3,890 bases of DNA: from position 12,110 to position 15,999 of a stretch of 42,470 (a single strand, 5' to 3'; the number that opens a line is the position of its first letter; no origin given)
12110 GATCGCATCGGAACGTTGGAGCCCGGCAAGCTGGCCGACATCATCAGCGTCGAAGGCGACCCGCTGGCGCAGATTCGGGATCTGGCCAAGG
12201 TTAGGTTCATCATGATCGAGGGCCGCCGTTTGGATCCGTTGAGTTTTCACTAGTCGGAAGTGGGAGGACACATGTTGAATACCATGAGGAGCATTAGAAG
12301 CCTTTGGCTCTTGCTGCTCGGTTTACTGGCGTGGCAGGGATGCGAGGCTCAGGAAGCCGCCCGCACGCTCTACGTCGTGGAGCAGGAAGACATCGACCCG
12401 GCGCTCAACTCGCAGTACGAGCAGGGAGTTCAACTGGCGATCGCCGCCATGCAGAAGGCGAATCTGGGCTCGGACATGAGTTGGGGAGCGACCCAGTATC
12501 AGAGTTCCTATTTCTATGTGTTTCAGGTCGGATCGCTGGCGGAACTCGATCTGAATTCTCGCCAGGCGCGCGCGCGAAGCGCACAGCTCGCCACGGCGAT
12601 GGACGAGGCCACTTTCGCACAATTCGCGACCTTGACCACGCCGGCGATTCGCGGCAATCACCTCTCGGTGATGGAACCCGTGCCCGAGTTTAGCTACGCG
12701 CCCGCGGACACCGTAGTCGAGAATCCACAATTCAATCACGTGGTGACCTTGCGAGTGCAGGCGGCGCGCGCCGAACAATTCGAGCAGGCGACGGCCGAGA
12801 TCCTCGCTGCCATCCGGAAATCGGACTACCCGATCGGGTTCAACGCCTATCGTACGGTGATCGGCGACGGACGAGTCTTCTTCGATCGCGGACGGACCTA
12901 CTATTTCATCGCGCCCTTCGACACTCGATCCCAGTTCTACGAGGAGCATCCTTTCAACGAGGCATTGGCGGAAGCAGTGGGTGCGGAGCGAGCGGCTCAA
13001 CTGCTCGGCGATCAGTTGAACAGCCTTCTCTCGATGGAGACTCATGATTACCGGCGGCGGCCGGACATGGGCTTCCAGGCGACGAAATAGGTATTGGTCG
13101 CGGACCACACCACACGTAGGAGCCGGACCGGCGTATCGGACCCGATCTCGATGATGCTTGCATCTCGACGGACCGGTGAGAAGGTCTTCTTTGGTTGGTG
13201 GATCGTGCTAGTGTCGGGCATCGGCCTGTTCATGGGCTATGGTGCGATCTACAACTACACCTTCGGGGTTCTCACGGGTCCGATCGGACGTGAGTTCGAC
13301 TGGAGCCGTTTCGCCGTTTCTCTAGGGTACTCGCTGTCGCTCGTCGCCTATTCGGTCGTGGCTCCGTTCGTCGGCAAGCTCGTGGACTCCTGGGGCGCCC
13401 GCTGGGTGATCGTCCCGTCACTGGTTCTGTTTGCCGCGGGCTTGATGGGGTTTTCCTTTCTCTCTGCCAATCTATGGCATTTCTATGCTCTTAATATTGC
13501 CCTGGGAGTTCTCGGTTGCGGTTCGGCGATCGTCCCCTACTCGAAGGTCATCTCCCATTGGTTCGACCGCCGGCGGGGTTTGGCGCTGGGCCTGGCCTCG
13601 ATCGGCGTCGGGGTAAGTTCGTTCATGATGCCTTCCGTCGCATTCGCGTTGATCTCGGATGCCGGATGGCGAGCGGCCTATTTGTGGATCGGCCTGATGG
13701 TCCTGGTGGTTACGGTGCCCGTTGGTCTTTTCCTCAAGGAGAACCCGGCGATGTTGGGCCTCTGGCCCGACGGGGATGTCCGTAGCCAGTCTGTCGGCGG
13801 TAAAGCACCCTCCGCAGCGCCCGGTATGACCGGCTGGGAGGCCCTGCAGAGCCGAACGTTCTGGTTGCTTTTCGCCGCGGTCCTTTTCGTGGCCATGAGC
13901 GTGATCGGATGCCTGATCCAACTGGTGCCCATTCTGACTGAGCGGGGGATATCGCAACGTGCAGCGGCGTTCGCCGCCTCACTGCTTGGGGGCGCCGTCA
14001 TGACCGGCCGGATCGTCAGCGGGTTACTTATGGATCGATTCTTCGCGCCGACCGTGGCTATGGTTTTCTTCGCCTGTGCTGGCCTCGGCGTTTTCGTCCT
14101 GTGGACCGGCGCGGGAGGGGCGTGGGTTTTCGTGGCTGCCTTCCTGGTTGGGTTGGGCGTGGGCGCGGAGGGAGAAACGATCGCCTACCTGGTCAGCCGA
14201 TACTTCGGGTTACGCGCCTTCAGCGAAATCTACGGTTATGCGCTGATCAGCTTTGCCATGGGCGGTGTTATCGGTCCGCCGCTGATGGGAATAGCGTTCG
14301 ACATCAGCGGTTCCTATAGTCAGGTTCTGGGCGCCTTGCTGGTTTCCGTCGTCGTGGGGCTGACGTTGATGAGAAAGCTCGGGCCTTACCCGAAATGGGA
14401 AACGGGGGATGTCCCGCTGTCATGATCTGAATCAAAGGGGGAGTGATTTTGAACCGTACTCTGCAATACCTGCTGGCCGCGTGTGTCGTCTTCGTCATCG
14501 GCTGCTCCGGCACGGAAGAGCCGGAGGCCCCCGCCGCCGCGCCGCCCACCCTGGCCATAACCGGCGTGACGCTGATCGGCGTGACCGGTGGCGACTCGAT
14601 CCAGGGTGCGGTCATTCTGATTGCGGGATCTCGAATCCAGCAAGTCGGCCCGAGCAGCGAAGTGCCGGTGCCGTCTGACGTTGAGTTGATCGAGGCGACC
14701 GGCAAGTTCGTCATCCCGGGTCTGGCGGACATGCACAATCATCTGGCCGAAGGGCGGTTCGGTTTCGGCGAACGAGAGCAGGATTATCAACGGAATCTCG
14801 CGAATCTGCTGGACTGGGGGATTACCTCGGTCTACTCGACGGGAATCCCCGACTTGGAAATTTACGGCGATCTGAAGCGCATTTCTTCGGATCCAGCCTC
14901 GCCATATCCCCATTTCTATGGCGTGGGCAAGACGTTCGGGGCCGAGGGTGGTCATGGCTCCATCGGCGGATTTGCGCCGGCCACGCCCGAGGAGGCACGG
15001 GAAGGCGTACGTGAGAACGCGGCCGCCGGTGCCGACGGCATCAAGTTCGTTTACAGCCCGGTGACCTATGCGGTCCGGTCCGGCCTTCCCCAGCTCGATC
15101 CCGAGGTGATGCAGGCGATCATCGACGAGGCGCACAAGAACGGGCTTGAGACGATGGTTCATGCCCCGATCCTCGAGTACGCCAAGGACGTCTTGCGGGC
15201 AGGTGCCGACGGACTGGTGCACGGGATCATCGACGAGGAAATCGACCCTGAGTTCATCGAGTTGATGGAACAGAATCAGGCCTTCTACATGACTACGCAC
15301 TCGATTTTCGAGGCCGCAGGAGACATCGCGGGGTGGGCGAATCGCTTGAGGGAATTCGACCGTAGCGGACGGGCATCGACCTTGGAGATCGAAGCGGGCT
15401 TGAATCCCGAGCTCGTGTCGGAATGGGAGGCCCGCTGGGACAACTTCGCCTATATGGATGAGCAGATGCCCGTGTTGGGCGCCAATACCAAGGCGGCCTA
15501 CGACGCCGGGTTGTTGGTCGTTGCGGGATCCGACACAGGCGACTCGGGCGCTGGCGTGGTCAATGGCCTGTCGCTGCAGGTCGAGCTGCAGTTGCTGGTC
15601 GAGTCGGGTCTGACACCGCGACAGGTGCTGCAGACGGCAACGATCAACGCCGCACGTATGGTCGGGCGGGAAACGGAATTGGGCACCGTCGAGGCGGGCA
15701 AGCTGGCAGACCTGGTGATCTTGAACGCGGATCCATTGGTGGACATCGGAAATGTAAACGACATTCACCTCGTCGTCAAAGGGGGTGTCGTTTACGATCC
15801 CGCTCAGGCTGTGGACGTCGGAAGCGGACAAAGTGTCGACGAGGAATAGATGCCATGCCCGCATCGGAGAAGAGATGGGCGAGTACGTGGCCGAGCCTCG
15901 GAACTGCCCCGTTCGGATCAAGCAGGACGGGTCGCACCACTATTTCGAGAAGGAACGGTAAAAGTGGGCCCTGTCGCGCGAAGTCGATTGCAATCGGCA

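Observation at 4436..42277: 38-kb strictly co-directional 31-locus array headed by a specialised NusG paralog, with no conventional regulator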

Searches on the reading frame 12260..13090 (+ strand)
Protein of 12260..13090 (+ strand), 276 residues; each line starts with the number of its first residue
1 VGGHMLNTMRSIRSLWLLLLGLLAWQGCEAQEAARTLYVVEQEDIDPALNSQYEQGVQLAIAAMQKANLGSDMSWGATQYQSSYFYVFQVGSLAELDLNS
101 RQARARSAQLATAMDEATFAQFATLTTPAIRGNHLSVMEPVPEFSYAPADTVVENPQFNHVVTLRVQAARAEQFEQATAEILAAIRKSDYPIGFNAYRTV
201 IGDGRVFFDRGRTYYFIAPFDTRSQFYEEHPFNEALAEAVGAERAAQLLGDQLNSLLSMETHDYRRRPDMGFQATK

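Call 5: search_protein_families(library=pfam, proteins=[window:12260-13090:+])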
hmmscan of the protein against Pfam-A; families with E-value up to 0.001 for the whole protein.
window:12260-13090:+ (276 aa): 0 families

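Call 8: search_protein_families(library=ncbifam, max_evalue=0.01, proteins=[window:12260-13090:+])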
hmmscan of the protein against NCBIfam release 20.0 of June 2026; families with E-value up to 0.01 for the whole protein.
window:12260-13090:+ (276 aa): 0 families

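Call 87: search_protein_families(library=pfam, max_evalue=1, proteins=[window:12272-13087:+])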
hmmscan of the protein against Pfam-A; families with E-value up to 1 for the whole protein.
window:12272-13087:+ (272 aa): 0 families

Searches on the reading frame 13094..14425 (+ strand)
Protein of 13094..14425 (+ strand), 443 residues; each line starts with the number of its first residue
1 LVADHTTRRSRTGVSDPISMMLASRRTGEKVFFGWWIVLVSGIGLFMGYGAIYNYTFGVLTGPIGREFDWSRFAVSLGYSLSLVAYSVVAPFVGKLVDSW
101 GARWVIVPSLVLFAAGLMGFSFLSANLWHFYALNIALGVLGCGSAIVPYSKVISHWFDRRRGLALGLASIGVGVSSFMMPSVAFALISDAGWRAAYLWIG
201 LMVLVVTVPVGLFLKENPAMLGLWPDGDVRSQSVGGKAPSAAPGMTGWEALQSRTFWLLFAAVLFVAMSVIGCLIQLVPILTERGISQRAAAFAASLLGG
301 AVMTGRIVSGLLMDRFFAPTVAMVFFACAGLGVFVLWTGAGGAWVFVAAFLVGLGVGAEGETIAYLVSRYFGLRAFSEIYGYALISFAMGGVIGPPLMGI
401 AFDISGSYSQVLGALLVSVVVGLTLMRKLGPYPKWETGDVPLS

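Call 5: search_protein_families(library=pfam, proteins=[window:13094-14425:+])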
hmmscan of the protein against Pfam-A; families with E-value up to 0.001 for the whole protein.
window:13094-14425:+ (443 aa): 1 family
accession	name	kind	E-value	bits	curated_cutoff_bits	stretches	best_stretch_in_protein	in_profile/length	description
PF07690.21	MFS_1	-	1.2e-38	133.3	33.4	1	43-395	3-347/347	Major Facilitator Superfamily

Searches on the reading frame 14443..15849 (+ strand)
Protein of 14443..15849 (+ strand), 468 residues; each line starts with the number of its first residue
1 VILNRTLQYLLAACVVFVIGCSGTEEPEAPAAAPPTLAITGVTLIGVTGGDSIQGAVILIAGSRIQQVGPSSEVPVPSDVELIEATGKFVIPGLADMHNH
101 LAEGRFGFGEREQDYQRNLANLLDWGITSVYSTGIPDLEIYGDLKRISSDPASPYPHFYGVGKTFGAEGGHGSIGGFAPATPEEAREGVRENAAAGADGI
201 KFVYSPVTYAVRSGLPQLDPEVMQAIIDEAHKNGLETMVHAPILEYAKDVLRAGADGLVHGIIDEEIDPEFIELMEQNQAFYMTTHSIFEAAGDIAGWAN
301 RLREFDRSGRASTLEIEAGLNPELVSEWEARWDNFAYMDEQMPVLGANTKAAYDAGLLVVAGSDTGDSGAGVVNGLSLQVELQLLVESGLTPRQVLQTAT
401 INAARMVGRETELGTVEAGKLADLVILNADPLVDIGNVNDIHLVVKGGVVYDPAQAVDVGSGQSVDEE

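Call 5: search_protein_families(library=pfam, proteins=[window:14443-15849:+])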
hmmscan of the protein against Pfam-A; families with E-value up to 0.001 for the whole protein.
window:14443-15849:+ (468 aa): 2 families
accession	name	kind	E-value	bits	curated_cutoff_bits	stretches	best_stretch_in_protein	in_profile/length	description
PF01979.26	Amidohydro_1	-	1.7e-26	93.7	25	1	89-449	1-344/345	Amidohydrolase family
PF07969.17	Amidohydro_3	-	2.4e-18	67.3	29.7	2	306-432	319-449/472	Amidohydrolase family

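Call 53: find_homologous_proteins(query=window:14443-15849:+, max_evalue=1e-100)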
Query window:14443-15849:+ (468 aa): 200 proteins with E <= 1e-100 among 8000 candidates; the best 120 are listed.
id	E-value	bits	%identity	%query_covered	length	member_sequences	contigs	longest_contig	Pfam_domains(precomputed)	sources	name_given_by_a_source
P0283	1.2e-294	995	96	100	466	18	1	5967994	PF07969.18,PF01979.27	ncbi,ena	-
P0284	3.4e-262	888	84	100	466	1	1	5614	PF07969.18,PF01979.27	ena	-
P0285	1.9e-257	873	84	100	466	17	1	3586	PF07969.18,PF01979.27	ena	-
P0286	3.2e-222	757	73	98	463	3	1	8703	PF07969.18,PF01979.27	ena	-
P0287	1.7e-192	659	65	98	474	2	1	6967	PF07969.18,PF01979.27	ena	-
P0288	4.5e-191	654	65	95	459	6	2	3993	PF07969.18,PF01979.27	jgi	jgi:imidazolonepropionase-like amidohydrolase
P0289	5.1e-186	637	64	94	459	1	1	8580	PF07969.18,PF01979.27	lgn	-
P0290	2.3e-185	635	63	96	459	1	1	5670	PF07969.18,PF01979.27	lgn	-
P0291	1.7e-178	612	87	66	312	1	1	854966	PF07969.18,PF01979.27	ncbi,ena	-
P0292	4.7e-175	601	65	90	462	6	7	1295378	PF07969.18,PF01979.27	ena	-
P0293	5.6e-174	598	58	96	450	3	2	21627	PF07969.18,PF01979.27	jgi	jgi:imidazolonepropionase-like amidohydrolase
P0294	2.4e-173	595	61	96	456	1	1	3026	PF07969.18,PF01979.27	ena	-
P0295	1.6e-169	583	60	97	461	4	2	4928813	PF07969.18,PF01979.27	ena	-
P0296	7.6e-169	581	60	95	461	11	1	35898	PF07969.18,PF01979.27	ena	-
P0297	1.6e-168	580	61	94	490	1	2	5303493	PF07969.18,PF01979.27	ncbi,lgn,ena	-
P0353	4.4e-138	479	52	90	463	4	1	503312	PF07969.18,PF01979.27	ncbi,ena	-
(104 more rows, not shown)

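Call 54: find_encoding_contigs(protein=P0291, flank=10000, max_places=1)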
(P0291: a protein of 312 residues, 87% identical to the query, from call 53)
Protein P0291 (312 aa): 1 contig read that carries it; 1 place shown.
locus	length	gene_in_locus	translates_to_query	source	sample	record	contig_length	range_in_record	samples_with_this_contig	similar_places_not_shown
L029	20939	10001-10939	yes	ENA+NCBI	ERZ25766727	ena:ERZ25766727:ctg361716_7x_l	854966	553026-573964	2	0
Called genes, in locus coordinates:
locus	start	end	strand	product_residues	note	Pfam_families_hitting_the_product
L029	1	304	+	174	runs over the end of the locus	PF02357:NusG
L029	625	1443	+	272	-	PF03437:BtpA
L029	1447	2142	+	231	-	PF01872:RibD_C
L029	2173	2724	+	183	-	PF01966:HD (weak)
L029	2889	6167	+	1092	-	PF13620:CarboxypepD_reg, PF13715:CarbopepD_reg_2 (weak), PF25183:OMP_b-brl_4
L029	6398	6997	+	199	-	-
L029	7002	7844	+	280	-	PF01979:Amidohydro_1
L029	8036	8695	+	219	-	-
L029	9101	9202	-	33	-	-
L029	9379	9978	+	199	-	PF07690:MFS_1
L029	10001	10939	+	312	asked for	PF01979:Amidohydro_1, PF07969:Amidohydro_3 (faint)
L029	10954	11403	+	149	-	PF07969:Amidohydro_3, PF01979:Amidohydro_1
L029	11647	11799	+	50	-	-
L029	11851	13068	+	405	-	PF00355:Rieske, PF00848:Ring_hydroxyl_A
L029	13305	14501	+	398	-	PF00355:Rieske, PF00848:Ring_hydroxyl_A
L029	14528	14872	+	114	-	-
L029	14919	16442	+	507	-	PF01425:Amidase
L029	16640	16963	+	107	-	PF00355:Rieske, PF13806:Rieske_2 (weak)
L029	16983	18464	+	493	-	PF01979:Amidohydro_1, PF07969:Amidohydro_3 (weak), PF22647:EF_0837-like_N (weak)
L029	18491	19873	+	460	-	PF01979:Amidohydro_1, PF07969:Amidohydro_3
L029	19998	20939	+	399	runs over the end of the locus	PF00355:Rieske, PF00848:Ring_hydroxyl_A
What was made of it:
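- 10844..35762 (+): Main catabolic and transport cargo: six amidohydrolases, an amidase, a Rieske ferredoxin and oxygenase alpha subunit, a flavin amine oxidase, two MFS transporters, an enolase-superfamily enzyme, two acyl-CoA ligases, a cupin, a Zn-ADH, an FGGY kinase and four proteins with no family match. The same genes occur downstream of the paralog in L029 (call 54).
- Gene order beyond about 15 kb differs between lineages (call 54 against the window).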

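Call 55: find_encoding_contigs(protein=P0353, flank=10000, max_places=1)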
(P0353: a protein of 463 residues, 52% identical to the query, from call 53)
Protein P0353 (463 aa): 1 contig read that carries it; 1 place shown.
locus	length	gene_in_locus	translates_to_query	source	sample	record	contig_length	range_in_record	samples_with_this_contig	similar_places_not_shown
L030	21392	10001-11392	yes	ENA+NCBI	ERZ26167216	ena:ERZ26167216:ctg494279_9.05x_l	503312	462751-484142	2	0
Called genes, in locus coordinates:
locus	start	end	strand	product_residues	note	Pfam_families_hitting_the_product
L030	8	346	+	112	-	-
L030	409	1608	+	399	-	PF00355:Rieske, PF00848:Ring_hydroxyl_A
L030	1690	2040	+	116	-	-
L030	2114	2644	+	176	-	PF13577:SnoaL_4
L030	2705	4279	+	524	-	-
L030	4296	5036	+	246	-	-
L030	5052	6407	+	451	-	PF01979:Amidohydro_1, PF07969:Amidohydro_3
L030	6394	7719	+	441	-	PF07690:MFS_1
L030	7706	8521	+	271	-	PF00106:adh_short, PF08659:KR, PF13561:adh_short_C2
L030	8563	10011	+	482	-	PF04909:Amidohydro_2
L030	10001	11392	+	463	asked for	PF01979:Amidohydro_1, PF07969:Amidohydro_3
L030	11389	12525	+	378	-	PF02746:MR_MLE_N, PF13378:MR_MLE_C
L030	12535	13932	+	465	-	PF01425:Amidase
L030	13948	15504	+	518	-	PF00501:AMP-binding, PF13193:AMP-binding_C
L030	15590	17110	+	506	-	PF00501:AMP-binding, PF13193:AMP-binding_C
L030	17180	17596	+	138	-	-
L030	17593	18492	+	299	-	PF13276:HTH_21, PF00665:rve (weak), PF13683:rve_3, PF13333:rve_2 (weak)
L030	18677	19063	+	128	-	PF07883:Cupin_2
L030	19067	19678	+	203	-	PF13618:Gluconate_2-dh3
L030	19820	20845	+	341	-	PF08240:ADH_N, PF00107:ADH_zinc_N, PF13602:ADH_zinc_N_2 (weak)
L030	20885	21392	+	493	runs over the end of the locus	PF00370:FGGY_N, PF02782:FGGY_C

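Call 68: search_protein_families(library=ncbifam, max_evalue=1e-10, proteins=[window:14443-15849:+])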
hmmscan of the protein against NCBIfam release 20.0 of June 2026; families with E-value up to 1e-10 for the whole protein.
window:14443-15849:+ (468 aa): 5 families
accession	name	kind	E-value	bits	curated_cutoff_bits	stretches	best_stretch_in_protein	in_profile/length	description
NF051886.1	XaaProDiPepCaul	equivalog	1.6e-44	152.5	500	2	39-282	2-262/398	Xaa-Pro dipeptidase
TIGR01224.1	hutI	equivalog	5.7e-19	68.2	298.15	0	352-436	278-360/377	imidazolonepropionase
NF006056.0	PRK08204.1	subfamily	1e-16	60.8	391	0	387-431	339-383/449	hypothetical protein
NF006055.0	PRK08203.1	equivalog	2.1e-13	49.6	532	0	386-444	350-407/455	8-oxoguanine deaminase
NF005557.0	PRK07228.1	equivalog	4e-12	45.6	522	0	390-433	337-380/445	5'-deoxyadenosine deaminase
